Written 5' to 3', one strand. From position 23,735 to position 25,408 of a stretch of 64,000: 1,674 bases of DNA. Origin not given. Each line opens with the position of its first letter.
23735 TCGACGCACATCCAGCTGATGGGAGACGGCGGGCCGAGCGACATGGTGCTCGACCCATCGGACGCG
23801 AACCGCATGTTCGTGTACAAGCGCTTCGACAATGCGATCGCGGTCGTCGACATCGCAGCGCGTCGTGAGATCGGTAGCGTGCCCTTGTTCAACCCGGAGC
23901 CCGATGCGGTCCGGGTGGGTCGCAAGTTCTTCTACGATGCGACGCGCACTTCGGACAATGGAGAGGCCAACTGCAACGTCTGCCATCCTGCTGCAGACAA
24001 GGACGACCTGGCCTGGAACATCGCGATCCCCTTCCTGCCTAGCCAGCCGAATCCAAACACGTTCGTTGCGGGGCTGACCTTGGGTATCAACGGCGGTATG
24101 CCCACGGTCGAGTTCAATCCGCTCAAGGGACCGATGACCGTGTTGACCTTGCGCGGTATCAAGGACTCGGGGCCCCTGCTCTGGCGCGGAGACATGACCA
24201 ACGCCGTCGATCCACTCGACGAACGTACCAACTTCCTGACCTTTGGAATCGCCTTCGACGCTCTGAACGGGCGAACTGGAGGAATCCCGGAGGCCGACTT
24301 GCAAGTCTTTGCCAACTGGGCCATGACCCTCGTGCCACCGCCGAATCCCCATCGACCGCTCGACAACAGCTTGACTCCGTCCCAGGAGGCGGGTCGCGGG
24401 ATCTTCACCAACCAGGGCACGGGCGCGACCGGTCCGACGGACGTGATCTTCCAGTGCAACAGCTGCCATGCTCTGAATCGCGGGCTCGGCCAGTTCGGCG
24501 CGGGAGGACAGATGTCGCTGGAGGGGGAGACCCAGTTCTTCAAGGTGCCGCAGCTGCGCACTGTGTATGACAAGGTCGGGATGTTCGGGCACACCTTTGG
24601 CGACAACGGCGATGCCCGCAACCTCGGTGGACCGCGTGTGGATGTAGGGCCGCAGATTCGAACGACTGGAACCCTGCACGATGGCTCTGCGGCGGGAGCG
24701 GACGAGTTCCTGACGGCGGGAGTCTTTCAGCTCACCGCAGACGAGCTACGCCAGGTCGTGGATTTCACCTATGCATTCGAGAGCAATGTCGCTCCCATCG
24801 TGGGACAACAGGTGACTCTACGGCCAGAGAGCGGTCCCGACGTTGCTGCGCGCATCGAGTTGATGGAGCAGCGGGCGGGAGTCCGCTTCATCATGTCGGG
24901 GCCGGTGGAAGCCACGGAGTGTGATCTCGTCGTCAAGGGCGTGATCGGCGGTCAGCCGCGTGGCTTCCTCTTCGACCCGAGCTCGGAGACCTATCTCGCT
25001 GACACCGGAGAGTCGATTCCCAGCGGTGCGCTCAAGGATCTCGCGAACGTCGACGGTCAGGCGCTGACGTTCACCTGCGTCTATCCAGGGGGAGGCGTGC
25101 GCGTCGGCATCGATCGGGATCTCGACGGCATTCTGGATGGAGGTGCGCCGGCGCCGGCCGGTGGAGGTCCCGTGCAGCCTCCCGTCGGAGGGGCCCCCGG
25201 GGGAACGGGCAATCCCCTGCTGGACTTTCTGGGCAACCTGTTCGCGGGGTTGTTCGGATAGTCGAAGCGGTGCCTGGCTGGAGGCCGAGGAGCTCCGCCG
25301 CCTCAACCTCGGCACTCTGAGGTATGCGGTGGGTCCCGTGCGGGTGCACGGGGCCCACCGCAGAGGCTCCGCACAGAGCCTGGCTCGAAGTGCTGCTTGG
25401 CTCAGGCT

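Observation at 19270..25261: Second module: TBDR-2 followed by a lipoprotein fusing a YVTN-like beta-propeller to a di-haem CCP-like domain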

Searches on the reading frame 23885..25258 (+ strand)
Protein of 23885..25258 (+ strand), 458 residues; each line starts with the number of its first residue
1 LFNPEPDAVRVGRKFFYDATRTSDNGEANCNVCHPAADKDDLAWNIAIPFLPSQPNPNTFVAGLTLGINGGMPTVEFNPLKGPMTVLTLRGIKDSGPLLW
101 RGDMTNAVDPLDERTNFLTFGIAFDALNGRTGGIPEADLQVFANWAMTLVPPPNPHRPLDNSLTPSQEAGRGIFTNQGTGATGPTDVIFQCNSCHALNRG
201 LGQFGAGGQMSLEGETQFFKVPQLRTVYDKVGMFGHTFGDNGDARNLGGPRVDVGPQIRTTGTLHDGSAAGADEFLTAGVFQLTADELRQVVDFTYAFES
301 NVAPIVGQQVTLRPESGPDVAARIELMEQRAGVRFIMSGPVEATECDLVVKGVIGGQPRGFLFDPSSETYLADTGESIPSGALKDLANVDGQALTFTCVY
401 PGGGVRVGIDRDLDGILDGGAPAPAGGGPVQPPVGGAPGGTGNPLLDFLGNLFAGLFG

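Call 37: search_solved_structures(query=A2, max_evalue=1, show_alignments=4)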
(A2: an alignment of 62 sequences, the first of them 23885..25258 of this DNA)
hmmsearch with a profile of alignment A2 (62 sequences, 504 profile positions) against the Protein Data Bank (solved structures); distinct sequences matched with E-value up to 1: 8.
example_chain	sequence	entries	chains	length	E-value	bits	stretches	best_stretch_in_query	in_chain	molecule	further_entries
5c2v_C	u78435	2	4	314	2.2e-08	36.8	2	125-284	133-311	HYDRAZINE SYNTHASE GAMMA SUBUNIT | Hypothetical (Di heme) protein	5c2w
6e1c_A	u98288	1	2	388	1.8e-05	27.1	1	7-35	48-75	Di-heme enzyme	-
3o5c_A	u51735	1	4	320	0.0084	18.3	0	5-47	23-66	Cytochrome c551 peroxidase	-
1iqc_A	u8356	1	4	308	0.02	17.1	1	149-191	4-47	di-heme peroxidase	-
9qdt_A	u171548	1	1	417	0.08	15.1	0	163-192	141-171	Probable cytochrome c peroxidase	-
1e8e_A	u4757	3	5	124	0.29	13.3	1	5-35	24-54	CYTOCHROME C'' | CYTOCHROME C""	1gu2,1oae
8hvq_A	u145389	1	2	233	0.31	13.2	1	307-423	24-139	Cof-type HAD-IIB family hydrolase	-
3oa8_B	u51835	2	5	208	0.85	11.7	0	165-202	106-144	SoxX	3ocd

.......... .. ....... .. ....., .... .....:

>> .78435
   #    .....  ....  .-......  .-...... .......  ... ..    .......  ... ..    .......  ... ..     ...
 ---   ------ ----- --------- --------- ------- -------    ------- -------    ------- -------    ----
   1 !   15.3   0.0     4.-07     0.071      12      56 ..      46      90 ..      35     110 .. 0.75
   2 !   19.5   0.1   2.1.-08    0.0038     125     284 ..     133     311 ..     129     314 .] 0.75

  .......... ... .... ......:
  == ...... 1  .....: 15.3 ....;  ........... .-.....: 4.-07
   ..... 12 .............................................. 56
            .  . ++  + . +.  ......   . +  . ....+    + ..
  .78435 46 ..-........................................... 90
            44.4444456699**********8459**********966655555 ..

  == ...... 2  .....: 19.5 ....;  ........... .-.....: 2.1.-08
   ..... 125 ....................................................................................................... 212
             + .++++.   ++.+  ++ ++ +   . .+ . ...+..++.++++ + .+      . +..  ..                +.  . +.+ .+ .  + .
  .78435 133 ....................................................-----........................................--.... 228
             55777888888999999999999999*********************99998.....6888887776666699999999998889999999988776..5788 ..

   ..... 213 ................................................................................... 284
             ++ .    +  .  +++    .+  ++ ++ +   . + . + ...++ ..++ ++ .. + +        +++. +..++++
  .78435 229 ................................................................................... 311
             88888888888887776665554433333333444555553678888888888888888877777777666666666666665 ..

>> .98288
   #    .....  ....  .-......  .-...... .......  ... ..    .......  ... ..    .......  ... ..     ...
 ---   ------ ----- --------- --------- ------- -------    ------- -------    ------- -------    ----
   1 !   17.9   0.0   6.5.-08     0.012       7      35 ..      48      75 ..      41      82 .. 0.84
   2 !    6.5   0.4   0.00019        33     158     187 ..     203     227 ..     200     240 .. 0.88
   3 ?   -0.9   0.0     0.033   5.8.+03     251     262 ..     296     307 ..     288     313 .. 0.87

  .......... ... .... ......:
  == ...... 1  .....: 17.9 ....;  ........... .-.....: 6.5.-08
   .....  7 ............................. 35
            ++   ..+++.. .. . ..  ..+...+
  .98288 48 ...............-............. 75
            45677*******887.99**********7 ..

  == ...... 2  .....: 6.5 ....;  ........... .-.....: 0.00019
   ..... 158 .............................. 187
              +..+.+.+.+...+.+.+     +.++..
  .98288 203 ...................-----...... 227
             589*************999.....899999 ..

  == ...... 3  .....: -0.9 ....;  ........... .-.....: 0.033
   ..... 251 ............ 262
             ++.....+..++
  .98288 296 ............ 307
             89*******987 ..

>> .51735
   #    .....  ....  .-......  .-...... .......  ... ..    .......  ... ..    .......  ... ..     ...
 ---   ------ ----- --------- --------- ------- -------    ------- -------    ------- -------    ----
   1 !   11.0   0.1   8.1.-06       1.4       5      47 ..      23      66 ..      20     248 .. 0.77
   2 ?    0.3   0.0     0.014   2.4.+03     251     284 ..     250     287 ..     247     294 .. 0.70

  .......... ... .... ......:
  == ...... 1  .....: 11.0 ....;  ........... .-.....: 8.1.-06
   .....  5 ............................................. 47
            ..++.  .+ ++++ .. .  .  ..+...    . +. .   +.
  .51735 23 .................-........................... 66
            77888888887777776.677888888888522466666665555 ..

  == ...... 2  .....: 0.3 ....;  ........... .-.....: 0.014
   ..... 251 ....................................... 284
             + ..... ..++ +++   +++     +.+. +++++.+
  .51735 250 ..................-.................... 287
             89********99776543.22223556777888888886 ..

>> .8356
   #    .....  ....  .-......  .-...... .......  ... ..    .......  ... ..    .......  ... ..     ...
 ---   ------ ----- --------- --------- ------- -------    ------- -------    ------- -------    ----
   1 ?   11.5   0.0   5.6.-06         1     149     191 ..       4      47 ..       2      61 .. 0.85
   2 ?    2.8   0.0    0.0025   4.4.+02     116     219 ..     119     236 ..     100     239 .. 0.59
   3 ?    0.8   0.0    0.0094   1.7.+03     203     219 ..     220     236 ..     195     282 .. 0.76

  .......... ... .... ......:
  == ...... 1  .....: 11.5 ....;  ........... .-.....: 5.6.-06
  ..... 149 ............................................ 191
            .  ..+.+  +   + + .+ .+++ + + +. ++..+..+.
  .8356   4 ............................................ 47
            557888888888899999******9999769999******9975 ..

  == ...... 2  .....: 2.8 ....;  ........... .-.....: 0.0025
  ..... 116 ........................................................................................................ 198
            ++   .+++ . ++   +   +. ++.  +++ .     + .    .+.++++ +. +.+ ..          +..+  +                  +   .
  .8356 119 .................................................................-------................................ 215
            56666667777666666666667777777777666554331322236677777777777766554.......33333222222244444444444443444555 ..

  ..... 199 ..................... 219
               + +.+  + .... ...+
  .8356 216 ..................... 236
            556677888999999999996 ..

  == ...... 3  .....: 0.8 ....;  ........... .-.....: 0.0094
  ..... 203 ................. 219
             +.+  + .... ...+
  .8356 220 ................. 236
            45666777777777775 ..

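Call 41: search_protein_families(library=ncbifam, alignment_id=A2, max_evalue=0.01)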
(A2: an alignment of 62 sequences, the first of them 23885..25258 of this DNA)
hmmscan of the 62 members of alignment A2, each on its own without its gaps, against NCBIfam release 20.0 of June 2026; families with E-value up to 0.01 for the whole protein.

A. member 1, window:23885-25258:+ (458 aa): 1 family
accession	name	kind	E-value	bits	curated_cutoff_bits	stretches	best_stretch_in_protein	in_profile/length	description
NF041895.1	choice_anch_V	domain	0.0068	16.5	42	0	20-71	17-64/150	choice-of-anchor V domain-containing protein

B. families by the number of members that match (of 62 scanned): 22 families
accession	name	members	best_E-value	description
NF052341.1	hydrazine_gamma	47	3.5e-07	hydrazine synthase subunit gamma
TIGR04039.1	MXAN_0977_Heme2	33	6.7e-06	MbnH family di-heme enzyme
NF052342.1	hydrazine_BC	17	5.3e-05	hydrazine synthase subunit beta-gamma fusion subunit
NF047638.1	throspo3_MtsC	11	1.9e-21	cell-cell cohesion MYXO-CTERM protein MtsC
NF045500.1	Omp28_seleno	11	7e-11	Omp28-related selenoprotein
NF042425.1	Amuc_1099_fam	6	0.00018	Amuc_1099 family pilus-like system protein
NF041410.1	XopAW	3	1.2e-05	XopAW family type III secretion system calcium-binding effector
TIGR03901.2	MYXO-CTERM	3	2.5e-05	MYXO-CTERM sorting domain-containing protein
NF045638.1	Mrt_dep_phytase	2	6.7e-06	myxosortase-dependent phytase-like phosphatase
NF045523.1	MXAN_5453_fam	2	0.00011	MXAN_5453 family MXYO-CTERM-anchored protein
TIGR04484.1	thiosulf_SoxA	2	0.0043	sulfur oxidation c-type cytochrome SoxA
NF041895.1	choice_anch_V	2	0.0048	choice-of-anchor V domain-containing protein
NF033765.2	gliding_CglD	1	6.1e-05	adventurous gliding motility lipoprotein CglD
TIGR04485.1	thiosulf_SoxX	1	0.00037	sulfur oxidation c-type cytochrome SoxX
TIGR02595.1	PEP_CTERM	1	0.00063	PEP-CTERM sorting domain-containing protein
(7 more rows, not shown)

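Call 45: predict_structure(alignment_id=A2)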
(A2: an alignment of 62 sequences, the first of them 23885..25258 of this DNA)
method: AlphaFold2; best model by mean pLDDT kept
length: 458 residues; sequences in the alignment: 62
mean_pLDDT: 76.9   pTM: 0.79
mean pLDDT of the five models: 76.9, 76.5, 76.2, 73.6, 72.0
residues with pLDDT >= 90: 152; 70-90: 150; 50-70: 105; < 50: 51
segments of 3 or more residues with pLDDT < 50: 38-47, 66-71, 235-250, 434-440, 455-458
pLDDT, mean of each block of 10 residues (from residue 1): 78 88 76 58 47 78 54 64 61 70 73 84 75 89 89 92 95 76 61 85 80 68 76 48 45 52 65 80 89 92 95 98 98 86 91 94 98 97 97 97 92 85 58 46 60 50
secondary structure, 60 per line:
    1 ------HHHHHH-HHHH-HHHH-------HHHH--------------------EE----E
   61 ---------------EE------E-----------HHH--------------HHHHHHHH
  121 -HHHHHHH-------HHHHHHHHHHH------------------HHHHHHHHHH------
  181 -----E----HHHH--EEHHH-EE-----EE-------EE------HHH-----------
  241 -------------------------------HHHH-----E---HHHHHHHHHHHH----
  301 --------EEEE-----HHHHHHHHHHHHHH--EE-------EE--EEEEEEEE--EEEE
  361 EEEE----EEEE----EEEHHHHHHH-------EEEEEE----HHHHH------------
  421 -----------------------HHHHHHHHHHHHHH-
elements in order: H7-12 H14-17 H19-22 H30-33 H113-120 H122-128 H136-146 H165-174 H191-194 H272-275 H285-296 E309-312 H318-331 E347-354 E357-364 E369-372 E377-379 H380-386 E394-399 H404-408 H444-457

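Call 50: fold_search(model_id=the predicted structure, library=pdb)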
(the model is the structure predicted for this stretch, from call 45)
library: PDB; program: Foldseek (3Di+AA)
matches with E <= 10: 293; with E <= 0.001: 11
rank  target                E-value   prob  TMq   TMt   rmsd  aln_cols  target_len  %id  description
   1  9qdt                  5.0e-05  1.00  0.30  0.33  12.0       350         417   15  Cytochrome c peroxidase YhjA (released 2025-07-30)
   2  5c2v_C                2.8e-04  1.00  0.33  0.47   9.8       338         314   16  Kuenenia stuttgartiensis Hydrazine Synthase (released 2015-10-14)
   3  3hq9_A                3.9e-04  1.00  0.32  0.45  11.7       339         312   15  CcpA from G. sulfurreducens, S134P variant (released 2009-09-22)
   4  3hq8_A                6.7e-04  1.00  0.29  0.41  11.8       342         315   16  CcpA from G. sulfurreducens S134P/V135K variant (released 2009-09-22)
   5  3o5c_A                6.7e-04  1.00  0.29  0.41  10.9       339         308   17  Cytochrome c Peroxidase BccP of Shewanella oneidensis (released 2011-08-03)
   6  1rz5                  6.7e-04  1.00  0.28  0.40  13.4       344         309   15  Di-haem Cytochrome c Peroxidase, Form OUT (released 2004-06-29)
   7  4fa4_B                6.7e-04  0.99  0.28  0.35  13.5       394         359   14  Crystal Structure of WT MauG in Complex with Pre-Methylamine Dehydrogenase Aged 10 Days (released 2013-03-06)
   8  3orv_B                6.7e-04  0.97  0.24  0.30  15.2       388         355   13  Crystal Structure of the Y294H-MauG/pre-Methylamine Dehydrogenase Complex (released 2010-11-10)
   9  3hq6_B                7.5e-04  1.00  0.33  0.47  11.0       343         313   15  Cytochrome c peroxidase from G. sulfurreducens, wild type (released 2009-09-22)
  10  3rlm_B                7.5e-04  0.99  0.27  0.34  13.1       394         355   13  Structure of the W199F MauG/pre-Methylamine Dehydrogenase complex after treatment with hydrogen peroxide (released 2011-10-05)
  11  6fu3_A                7.9e-04  1.00  0.31  0.41  11.6       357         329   15  Structure of the mixed-valence, active form, of cytochrome c peroxidase from obligate human pathogenic bacterium Neiss (released 2019-03-13)
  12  3o5c_B                1.0e-03  1.00  0.30  0.43  10.3       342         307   18  Cytochrome c Peroxidase BccP of Shewanella oneidensis (released 2011-08-03)
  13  3hq9_B                1.2e-03  1.00  0.31  0.45  11.4       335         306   16  CcpA from G. sulfurreducens, S134P variant (released 2009-09-22)
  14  2c1u_B                1.4e-03  1.00  0.31  0.42  10.3       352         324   13  CRYSTAL STRUCTURE OF THE DI-HAEM CYTOCHROME C PEROXIDASE FROM PARACOCCUS PANTOTROPHUS - OXIDISED FORM (released 2006-01-13)
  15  2c1u_A                1.4e-03  1.00  0.30  0.40  11.2       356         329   13  CRYSTAL STRUCTURE OF THE DI-HAEM CYTOCHROME C PEROXIDASE FROM PARACOCCUS PANTOTROPHUS - OXIDISED FORM (released 2006-01-13)
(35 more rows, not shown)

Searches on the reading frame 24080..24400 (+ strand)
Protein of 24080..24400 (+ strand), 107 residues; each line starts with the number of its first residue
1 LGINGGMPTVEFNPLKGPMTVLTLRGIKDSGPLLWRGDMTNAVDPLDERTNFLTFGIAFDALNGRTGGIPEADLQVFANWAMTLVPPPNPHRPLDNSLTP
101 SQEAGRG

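Call 74: search_solved_structures(query=window:24080-24400:+, max_evalue=10, show_alignments=5)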
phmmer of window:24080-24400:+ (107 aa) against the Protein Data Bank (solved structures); distinct sequences matched with E-value up to 10: 0.

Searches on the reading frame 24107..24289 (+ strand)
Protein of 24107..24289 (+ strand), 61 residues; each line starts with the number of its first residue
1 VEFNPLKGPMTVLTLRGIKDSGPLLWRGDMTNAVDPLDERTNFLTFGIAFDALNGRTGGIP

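Call 77: search_solved_structures(query=A5, max_evalue=10, show_alignments=5)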
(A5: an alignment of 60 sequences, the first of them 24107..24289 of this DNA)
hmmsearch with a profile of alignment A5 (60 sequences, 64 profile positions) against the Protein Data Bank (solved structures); distinct sequences matched with E-value up to 10: 0.
